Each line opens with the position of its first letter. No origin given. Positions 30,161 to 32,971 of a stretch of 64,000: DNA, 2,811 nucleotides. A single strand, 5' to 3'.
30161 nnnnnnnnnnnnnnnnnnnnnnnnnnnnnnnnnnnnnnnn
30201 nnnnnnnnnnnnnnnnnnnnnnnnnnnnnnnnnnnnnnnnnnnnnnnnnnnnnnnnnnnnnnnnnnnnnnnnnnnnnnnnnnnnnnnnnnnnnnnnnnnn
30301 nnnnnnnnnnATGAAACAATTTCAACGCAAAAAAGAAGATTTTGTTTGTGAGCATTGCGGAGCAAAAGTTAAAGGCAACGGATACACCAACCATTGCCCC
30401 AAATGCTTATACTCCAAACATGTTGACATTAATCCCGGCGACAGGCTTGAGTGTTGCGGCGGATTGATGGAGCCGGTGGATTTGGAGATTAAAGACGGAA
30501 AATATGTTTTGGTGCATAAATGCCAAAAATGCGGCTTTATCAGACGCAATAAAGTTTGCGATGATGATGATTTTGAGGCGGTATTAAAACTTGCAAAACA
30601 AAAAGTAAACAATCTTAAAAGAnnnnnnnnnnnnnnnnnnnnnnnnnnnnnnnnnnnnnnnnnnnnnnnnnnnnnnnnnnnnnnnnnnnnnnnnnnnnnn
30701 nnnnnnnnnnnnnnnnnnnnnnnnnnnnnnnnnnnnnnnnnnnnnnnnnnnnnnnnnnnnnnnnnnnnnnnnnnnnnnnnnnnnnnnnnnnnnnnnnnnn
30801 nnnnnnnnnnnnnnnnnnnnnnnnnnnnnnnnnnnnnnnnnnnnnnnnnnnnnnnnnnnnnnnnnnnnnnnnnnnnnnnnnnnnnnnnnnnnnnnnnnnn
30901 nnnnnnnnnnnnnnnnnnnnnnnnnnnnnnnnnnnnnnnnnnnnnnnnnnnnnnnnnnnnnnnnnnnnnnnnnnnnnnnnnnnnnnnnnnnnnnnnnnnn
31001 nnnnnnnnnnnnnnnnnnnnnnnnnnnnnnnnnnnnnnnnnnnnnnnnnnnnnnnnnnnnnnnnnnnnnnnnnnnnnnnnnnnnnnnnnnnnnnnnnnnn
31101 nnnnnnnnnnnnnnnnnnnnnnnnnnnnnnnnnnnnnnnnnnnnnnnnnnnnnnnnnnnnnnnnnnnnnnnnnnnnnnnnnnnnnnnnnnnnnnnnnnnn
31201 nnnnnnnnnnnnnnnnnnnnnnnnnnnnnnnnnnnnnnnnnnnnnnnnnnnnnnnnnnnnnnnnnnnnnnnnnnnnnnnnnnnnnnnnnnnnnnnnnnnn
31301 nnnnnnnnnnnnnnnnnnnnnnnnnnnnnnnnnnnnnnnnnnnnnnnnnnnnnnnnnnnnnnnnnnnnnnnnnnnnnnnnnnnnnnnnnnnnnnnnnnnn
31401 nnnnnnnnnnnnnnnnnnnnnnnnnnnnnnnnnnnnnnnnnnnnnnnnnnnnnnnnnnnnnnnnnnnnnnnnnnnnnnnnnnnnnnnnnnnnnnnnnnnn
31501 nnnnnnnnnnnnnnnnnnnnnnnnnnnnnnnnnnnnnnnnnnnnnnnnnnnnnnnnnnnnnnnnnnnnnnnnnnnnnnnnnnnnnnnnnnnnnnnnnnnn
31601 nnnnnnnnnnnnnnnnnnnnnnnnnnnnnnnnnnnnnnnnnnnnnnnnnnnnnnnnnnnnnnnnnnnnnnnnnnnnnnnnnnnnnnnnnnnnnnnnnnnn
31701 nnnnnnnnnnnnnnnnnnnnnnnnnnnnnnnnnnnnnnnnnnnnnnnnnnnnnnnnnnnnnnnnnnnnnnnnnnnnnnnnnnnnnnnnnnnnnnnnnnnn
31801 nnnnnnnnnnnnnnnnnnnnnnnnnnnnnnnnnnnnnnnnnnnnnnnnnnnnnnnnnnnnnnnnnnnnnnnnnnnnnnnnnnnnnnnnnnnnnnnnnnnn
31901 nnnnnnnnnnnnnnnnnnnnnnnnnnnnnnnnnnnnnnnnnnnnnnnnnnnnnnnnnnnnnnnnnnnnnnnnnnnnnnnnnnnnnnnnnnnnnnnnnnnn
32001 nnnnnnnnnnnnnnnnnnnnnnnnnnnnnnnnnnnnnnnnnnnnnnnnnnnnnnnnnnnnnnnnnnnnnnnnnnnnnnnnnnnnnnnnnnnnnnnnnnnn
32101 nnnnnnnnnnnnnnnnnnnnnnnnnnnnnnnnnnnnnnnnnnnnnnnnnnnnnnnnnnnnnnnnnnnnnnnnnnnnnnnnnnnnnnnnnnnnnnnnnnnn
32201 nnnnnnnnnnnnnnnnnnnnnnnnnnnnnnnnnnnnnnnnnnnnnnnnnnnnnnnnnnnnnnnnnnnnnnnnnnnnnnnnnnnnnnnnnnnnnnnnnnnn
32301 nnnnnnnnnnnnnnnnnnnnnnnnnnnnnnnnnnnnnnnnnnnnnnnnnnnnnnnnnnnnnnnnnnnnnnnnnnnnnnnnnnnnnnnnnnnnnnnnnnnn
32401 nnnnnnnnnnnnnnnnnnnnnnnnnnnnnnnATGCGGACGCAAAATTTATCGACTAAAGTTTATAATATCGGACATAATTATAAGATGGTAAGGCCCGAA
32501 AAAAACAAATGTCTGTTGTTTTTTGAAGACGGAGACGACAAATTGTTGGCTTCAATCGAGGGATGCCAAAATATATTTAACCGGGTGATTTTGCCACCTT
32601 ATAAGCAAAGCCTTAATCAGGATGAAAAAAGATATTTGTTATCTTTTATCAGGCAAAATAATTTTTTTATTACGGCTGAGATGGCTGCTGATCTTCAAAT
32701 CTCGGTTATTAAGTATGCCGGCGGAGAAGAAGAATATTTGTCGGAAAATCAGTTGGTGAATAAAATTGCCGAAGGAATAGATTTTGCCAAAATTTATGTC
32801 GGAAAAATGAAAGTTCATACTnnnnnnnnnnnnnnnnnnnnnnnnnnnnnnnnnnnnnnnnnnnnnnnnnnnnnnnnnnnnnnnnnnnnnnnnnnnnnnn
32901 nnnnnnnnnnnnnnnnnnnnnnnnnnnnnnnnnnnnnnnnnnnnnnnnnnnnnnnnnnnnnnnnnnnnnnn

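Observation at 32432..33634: AT-rich BspA-type leucine-rich-repeat protein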

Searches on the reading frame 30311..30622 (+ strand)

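Call 34: search_protein_families(library=pfam, proteins=[window:30311-30622:+], max_evalue=1)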
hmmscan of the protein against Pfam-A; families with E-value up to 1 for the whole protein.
window:30311-30622:+ (104 aa): 14 families
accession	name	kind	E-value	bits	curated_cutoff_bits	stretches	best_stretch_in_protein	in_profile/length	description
PF12647.12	RNHCP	-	2.1e-29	101.7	24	1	9-91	2-89/90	RNHCP domain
PF08209.17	Sgf11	-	9.6e-05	22.3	26.4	1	8-33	2-27/33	Sgf11 (transcriptional regulation protein)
PF12773.13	DZR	-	0.0011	19.5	27.3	1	5-38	7-36/45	Double zinc ribbon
PF03107.22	C1_2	-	0.019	15.7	26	1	6-38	13-45/48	C1 domain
PF01155.25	HypA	-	0.019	15.5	28.9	1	5-46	65-105/112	Hydrogenase/urease nickel incorporation, metallochaperone, hypA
PF23455.1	DUF7129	-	0.02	15.1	30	1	8-32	9-33/45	Domain of unknown function (DUF7129)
PF14803.11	Zn_ribbon_Nudix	-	0.025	14.9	25.6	0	54-77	8-31/34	Nudix N-terminal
PF16230.10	DUF4889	-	0.036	14.7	29.7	0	56-88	28-60/71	Domain of unknown function (DUF4889)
PF16503.10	zn-ribbon_14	-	0.045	13.7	34.9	1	70-83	2-15/32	Zinc-ribbon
PF15926.10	RNF220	-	0.09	12.9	26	1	1-37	99-134/249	E3 ubiquitin-protein ligase RNF220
PF21349.2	RUBY_RBDX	-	0.097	12.6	26.5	1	11-36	1-26/30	Rubrerythrin, rubredoxin-like domain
PF07282.18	Cas12f1-like_TNB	-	0.12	13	26.3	0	13-41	31-55/60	Cas12f1-like, TNB domain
PF03367.19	Zn_ribbon_ZPR1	-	0.84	9.6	23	0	11-19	36-44/56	ZPR1 zinc-finger domain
PF12760.12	Zn_ribbon_IS1595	-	0.99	9.9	25.4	0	27-48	19-40/46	Transposase zinc-ribbon domain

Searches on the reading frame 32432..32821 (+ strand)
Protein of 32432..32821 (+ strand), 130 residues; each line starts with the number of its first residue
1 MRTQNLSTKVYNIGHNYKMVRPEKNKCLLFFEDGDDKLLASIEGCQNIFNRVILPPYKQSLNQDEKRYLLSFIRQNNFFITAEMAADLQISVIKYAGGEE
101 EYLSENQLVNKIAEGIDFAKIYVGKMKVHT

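Call 34: search_protein_families(library=pfam, proteins=[window:32432-32821:+], max_evalue=1)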
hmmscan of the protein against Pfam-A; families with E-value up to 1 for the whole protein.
window:32432-32821:+ (130 aa): 0 families
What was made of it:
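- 32456..32797 (+): N-terminal alpha/beta domain (residues about 9-122): five strands, then helices and a beta-hairpin. It carries the conserved EEYLSE and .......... motifs. No known family or fold matches it. Pfam finds nothing (call 34).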
